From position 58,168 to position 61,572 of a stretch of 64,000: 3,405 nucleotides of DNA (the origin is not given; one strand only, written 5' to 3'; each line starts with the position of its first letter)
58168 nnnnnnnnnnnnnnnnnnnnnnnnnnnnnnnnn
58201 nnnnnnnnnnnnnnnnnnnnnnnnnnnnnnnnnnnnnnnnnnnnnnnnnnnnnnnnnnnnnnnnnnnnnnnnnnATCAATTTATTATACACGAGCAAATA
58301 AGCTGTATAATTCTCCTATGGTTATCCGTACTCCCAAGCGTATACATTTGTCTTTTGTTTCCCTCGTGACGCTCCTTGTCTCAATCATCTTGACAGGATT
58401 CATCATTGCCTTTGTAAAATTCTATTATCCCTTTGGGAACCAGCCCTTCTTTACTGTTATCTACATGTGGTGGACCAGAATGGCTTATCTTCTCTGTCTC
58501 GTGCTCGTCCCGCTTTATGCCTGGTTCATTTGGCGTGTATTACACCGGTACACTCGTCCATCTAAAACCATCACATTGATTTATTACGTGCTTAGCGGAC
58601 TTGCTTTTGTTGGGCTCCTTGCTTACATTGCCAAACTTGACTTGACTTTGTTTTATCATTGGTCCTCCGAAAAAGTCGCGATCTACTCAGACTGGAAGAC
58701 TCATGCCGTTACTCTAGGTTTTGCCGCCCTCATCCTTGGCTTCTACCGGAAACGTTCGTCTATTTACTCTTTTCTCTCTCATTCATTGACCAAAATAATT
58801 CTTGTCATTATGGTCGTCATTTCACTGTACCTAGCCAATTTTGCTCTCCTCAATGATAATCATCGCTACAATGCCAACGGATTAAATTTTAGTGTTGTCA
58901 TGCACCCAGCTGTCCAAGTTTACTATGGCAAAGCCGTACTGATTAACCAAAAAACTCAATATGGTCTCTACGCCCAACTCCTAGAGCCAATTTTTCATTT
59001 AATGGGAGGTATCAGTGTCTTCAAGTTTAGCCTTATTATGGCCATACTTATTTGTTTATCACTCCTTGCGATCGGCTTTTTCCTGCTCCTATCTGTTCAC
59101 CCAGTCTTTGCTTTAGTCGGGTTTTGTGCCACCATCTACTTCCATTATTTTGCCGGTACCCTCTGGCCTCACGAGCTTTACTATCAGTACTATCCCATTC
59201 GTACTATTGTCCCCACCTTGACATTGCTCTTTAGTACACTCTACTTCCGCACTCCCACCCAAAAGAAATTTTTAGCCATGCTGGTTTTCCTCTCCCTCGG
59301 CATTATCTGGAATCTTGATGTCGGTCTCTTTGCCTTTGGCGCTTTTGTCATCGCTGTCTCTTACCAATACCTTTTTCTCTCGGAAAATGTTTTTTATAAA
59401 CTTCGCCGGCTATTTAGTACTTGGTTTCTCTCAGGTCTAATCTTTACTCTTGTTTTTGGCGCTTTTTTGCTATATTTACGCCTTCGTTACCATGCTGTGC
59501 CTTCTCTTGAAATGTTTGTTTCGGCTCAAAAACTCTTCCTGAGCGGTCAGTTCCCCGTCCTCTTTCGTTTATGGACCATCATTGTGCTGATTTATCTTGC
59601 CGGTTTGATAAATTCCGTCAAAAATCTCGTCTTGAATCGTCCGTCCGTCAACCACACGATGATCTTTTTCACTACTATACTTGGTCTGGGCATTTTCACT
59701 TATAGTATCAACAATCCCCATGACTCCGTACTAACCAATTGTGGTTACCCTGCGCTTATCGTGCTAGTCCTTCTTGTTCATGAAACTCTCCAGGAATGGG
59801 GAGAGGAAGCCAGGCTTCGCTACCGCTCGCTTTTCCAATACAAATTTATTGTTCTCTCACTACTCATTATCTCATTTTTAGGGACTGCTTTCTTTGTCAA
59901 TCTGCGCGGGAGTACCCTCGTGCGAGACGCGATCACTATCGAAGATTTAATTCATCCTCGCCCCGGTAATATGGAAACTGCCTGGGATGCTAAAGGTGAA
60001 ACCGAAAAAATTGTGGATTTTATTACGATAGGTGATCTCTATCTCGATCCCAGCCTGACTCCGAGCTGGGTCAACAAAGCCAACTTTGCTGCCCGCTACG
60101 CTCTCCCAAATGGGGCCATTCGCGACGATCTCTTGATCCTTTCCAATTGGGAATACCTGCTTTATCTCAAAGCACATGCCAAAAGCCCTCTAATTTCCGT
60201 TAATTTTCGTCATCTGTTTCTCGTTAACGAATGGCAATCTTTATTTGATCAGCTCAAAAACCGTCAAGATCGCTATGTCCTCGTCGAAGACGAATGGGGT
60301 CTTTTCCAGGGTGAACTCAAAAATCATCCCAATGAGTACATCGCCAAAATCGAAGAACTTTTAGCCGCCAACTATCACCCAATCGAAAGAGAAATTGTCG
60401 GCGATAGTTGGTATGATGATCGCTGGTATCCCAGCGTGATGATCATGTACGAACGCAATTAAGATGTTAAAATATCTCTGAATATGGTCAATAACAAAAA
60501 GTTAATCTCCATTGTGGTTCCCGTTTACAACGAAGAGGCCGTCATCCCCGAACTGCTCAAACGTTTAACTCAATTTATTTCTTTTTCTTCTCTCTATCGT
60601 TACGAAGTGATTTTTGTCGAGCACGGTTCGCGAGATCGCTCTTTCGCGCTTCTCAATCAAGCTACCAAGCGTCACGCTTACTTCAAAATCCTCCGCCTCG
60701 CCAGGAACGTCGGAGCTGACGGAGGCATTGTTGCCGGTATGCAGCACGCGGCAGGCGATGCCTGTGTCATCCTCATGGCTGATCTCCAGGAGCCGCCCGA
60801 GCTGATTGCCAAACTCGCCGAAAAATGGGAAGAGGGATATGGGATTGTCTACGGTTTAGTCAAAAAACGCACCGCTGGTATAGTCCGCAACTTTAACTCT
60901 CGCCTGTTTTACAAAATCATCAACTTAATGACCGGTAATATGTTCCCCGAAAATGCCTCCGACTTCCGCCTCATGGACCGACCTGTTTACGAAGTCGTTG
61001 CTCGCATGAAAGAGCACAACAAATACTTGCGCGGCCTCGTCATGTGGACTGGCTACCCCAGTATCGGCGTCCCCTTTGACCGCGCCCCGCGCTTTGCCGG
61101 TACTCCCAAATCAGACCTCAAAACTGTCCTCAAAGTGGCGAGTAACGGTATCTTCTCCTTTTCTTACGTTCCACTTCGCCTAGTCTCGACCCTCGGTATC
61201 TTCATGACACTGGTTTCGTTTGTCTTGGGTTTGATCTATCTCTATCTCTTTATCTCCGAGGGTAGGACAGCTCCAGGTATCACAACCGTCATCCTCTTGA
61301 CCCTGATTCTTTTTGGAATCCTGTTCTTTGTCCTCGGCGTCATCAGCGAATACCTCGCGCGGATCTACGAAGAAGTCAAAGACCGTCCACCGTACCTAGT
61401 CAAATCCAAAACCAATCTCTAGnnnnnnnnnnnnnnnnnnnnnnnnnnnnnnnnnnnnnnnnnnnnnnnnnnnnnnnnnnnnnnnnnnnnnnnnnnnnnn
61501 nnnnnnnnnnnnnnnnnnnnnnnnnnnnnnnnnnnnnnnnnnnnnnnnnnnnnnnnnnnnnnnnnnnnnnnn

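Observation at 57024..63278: DdhC (E1 3-dehydrase) next to an ALS-like ThDP enzyme and a GtrB-like GT2: possible branched 3,6-dideoxyhexose pathway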

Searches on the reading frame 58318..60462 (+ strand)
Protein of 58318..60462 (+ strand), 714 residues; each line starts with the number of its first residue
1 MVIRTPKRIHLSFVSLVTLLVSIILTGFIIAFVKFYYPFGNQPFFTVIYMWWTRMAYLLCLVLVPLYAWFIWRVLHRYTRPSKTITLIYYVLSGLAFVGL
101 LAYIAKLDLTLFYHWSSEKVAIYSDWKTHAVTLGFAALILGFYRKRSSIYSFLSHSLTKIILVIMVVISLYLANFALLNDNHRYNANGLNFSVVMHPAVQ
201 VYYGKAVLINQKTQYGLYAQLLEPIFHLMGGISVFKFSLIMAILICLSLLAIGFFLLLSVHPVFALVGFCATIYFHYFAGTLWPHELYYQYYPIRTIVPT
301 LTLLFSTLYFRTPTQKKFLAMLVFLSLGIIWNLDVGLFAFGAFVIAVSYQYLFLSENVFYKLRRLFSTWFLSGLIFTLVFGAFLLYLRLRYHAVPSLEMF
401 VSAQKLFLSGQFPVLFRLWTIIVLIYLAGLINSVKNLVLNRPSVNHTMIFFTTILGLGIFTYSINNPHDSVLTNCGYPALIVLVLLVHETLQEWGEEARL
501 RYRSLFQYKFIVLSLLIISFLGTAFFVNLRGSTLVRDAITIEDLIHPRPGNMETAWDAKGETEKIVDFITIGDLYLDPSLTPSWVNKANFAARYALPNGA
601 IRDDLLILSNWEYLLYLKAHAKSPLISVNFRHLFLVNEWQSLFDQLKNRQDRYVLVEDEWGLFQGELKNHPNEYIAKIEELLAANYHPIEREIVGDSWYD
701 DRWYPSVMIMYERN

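Call 4: search_protein_families(library=pfam, proteins=[window:58318-60462:+], max_evalue=0.01)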
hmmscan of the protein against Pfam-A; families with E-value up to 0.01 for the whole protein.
window:58318-60462:+ (714 aa): 0 families

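Call 5: search_protein_families(library=ncbifam, proteins=[window:58318-60462:+], max_evalue=0.001)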
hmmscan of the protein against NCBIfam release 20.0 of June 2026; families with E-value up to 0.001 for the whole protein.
window:58318-60462:+ (714 aa): 0 families

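Call 59: find_homologous_proteins(query=window:58318-60462:+, max_evalue=0.00001)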
Query window:58318-60462:+ (714 aa): 19 proteins with E <= 0.00001 among 8000 candidates.
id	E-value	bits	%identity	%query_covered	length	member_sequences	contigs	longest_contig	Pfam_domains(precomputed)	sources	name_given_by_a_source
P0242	0.0e+0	1597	100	100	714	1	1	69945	-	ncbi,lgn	ncbi:MAG: hypothetical protein ABII21_04385 [bacterium]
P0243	0.0e+0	1074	67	100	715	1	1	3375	-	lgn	-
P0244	3.0e-287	973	61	100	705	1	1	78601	-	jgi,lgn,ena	-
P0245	8.5e-158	545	42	97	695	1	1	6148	-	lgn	-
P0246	3.4e-156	540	41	98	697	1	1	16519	-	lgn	-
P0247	6.6e-143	496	43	88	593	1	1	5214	-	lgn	-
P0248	8.8e-142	492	41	98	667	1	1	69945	-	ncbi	ncbi:MAG: hypothetical protein ABII21_04400 [bacterium]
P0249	1.2e-95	340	35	84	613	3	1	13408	-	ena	-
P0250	3.8e-87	312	33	77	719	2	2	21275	-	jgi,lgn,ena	jgi:hypothetical protein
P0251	2.2e-84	303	30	97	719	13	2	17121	-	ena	-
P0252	3.5e-84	302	29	85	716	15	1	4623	-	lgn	-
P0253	4.8e-82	295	31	88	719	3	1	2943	-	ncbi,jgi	jgi:hypothetical protein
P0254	2.8e-81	292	30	92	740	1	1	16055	-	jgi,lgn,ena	-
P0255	3.3e-81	292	32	85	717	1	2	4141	-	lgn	-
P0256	1.6e-80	290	30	88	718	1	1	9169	-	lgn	-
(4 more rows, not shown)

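Call 66: predict_structure(alignment_id=A2)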
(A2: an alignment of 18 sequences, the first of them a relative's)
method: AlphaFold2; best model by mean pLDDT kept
length: 714 residues; sequences in the alignment: 18
mean_pLDDT: 84.1   pTM: 0.86
mean pLDDT of the five models: 84.1, 83.7, 82.5, 81.6, 80.5
residues with pLDDT >= 90: 353; 70-90: 239; 50-70: 103; < 50: 19
segments of 3 or more residues with pLDDT < 50: 1-4, 211-214, 405-410
pLDDT, mean of each block of 10 residues (from residue 1): 61 93 89 74 53 73 88 92 90 93 83 56 78 92 65 76 95 87 77 87 78 67 94 93 93 95 94 75 66 87 96 96 95 87 94 85 93 95 90 70 49 68 92 92 92 90 64 80 94 68 70 93 83 68 87 89 91 92 93 91 93 93 81 79 93 93 75 92 97 89 92 94
secondary structure, 60 per line:
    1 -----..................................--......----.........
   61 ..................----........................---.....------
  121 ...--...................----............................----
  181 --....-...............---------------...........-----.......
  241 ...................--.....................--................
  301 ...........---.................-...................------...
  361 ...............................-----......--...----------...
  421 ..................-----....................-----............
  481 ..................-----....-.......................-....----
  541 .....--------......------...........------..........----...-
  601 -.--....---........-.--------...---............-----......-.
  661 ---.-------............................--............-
elements in order (helices of 4 or more, strands of 3 or more residues): H6-39 H42-47 H52-78 H83-106 H110-114 H126-144 H149-176 H183-186 H188-202 H218-228 H234-259 H262-282 H285-311 H315-331 H333-351 H358-391 H397-402 H418-438 H444-463 H469-498 H504-507 H509-531 H533-536 H541-545 E554-559 E566-570 H571-576 H583-592 E605-608 H612-619 H636-647 E653-658 H672-685 E686-699 E702-713

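Call 69: fold_search(model_id=the predicted structure, library=pdb)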
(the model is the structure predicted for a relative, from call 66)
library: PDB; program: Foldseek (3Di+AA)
matches with E <= 10: 412; with E <= 0.001: 9
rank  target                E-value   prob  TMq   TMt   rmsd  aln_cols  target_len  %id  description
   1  9s6t_A                1.3e-04  1.00  0.34  0.46  10.2       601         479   11  Ternary cryo-EM structure of chicken ALG12 with Dol25-PP-GlcNAc2Man7, Dol25-P-Man, and Fab (released 2026-03-18)
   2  8if8_B                3.4e-04  1.00  0.40  0.45  12.4       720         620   12  Arabinosyltransferase AftA (released 2023-05-31)
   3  5f15                  3.7e-04  1.00  0.39  0.48   9.8       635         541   12  Crystal Structure of ArnT from Cupriavidus metallidurans bound to Undecaprenyl phosphate (released 2016-02-17)
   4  6s7o_A                4.0e-04  1.00  0.43  0.46  10.1       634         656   11  Cryo-EM structure of human oligosaccharyltransferase complex OST-A (released 2019-12-18)
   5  8b6l_I                4.0e-04  1.00  0.36  0.37  12.4       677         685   11  Subtomogram average of the human Sec61-TRAP-OSTA-translocon (released 2022-12-07)
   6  8if8_C                4.4e-04  1.00  0.37  0.42  15.8       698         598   13  Arabinosyltransferase AftA (released 2023-05-31)
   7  9n9j_I                6.2e-04  1.00  0.30  0.30  13.3       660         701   11  Structure of a GRP94 folding intermediate engaged with a CCDC134- and FKBP11-bound secretory translocon (released 2025-11-19)
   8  8agb_A                7.7e-04  1.00  0.40  0.43  11.8       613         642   11  Structure of yeast oligosaccharylransferase complex with lipid-linked oligosaccharide bound (released 2022-12-07)
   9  8pn9_A                8.7e-04  1.00  0.39  0.42  10.8       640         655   12  Structure of human oligosaccharyltransferase OST-A complex bound to NGI-1 (released 2024-05-08)
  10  7zlh_A                2.0e-03  1.00  0.43  0.45  10.3       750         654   10  Cryo-EM structure of C-mannosyltransferase CeDPY19, in apo state, bound to CMT2-Fab and anti-Fab nanobody (released 2023-01-11)
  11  6s7t_A                2.1e-03  1.00  0.34  0.34  12.1       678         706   12  Cryo-EM structure of human oligosaccharyltransferase complex OST-B (released 2019-12-18)
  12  8agc_A                2.3e-03  1.00  0.37  0.37  11.0       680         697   11  Structure of yeast oligosaccharylransferase complex with lipid-linked oligosaccharide and non-acceptor peptide bound (released 2022-12-07)
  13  6wby                  1.9e-02  0.99  0.34  0.22  13.2       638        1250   14  Single-Particle Cryo-EM Structure of Arabinofuranosyltransferase AftD from Mycobacteria, Mutant R1389S Class 2 (released 2020-05-13)
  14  3rce_A                2.1e-02  1.00  0.33  0.34  11.7       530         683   11  Bacterial oligosaccharyltransferase PglB (released 2011-06-15)
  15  9i5k_A                3.2e-02  1.00  0.34  0.45   7.4       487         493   11  Structure of the Chaetomium thermophilum Pmt4 homodimer (C2 symmetry) (released 2025-12-24)
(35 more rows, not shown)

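Call 75: list_cluster_members(proteins=[P0242, P0248])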
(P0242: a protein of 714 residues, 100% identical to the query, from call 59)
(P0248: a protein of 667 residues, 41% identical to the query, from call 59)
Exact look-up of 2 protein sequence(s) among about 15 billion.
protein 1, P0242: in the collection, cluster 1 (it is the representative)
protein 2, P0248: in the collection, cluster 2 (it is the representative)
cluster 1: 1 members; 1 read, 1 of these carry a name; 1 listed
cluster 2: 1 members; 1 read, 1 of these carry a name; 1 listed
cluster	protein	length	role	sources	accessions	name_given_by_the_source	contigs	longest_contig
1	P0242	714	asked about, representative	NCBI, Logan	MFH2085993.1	MAG: hypothetical protein ABII21_04385 [bacterium]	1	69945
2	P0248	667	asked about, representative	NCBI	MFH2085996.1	MAG: hypothetical protein ABII21_04400 [bacterium]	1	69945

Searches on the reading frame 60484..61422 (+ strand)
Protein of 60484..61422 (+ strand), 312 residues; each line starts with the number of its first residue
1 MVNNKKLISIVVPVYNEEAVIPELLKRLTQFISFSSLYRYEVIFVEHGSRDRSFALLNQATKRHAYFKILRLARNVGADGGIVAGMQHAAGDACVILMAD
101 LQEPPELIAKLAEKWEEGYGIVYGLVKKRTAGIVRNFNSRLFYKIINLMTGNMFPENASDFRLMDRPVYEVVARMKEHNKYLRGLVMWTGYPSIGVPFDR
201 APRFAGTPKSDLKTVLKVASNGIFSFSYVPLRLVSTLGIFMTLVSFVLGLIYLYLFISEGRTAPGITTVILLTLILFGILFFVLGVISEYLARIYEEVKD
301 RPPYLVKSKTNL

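Call 4: search_protein_families(library=pfam, proteins=[window:60484-61422:+], max_evalue=0.01)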
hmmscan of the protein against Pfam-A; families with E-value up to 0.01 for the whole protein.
window:60484-61422:+ (312 aa): 2 families
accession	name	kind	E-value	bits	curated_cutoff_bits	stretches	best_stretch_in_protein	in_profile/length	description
PF00535.33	Glycos_transf_2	-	1.5e-24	87.2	23.3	1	9-170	1-165/168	Glycosyl transferase family 2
PF12804.13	NTP_transf_3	-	0.0029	18.2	27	1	77-126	71-123/160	MobA-like NTP transferase domain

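Call 5: search_protein_families(library=ncbifam, proteins=[window:60484-61422:+], max_evalue=0.001)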
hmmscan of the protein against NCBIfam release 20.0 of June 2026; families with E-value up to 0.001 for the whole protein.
window:60484-61422:+ (312 aa): 12 families
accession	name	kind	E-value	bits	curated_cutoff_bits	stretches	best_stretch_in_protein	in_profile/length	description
NF047588.1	GlcsyltransPgfSStrep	equivalog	3.8e-65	220.1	500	1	8-308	3-304/308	glycosyltransferase PgfS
NF007986.1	PRK10714.1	equivalog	1.7e-47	162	529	1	5-308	5-310/316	undecaprenyl-phosphate 4-deoxy-4-formamido-L-arabinose transferase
TIGR03937.1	PgaC_IcaA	equivalog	2.2e-11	43.4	422.3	1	4-100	43-135/407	poly-beta-1,6-N-acetyl-D-glucosamine synthase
TIGR04283.1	glyco_like_mftF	equivalog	1.2e-10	41.4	182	1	8-115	1-97/221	TIGR04283 family arsenosugar biosynthesis glycosyltransferase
NF007482.0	PRK10073.1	equivalog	1.4e-09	37.4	423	1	1-111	1-106/334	glycosyltransferase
NF041875.1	EPS_EpsD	equivalog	1e-08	35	370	1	8-118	1-107/325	exopolysaccharide biosynthesis glycosyltransferase EpsD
NF047683.1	TeichurnBiosyTuaG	equivalog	1.1e-05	25.2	400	1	1-103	1-99/252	teichuronic acid biosynthesis protein TuaG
TIGR04242.1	nodulat_NodC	equivalog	2.8e-05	23.3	550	1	8-117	50-158/395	chitooligosaccharide synthase NodC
TIGR04182.1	glyco_TIGR04182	equivalog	0.00011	21.8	325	0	228-298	221-289/293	S-layer glycoprotein N-glycosyltransferase AglJ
NF038302.1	EPS_HpsE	equivalog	0.00014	21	300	1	8-66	3-60/307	hormogonium polysaccharide biosynthesis glycosyltransferase HpsE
TIGR03111.1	glyc2_xrt_Gpos1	hypoth_equivalog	0.00028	19.8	363.95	1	7-120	50-161/439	TIGR03111 family XrtG-associated glycosyltransferase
TIGR03965.1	mycofact_glyco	equivalog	0.00043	19.3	280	1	6-96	74-160/467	mycofactocin biosynthesis glycosyltransferase MftF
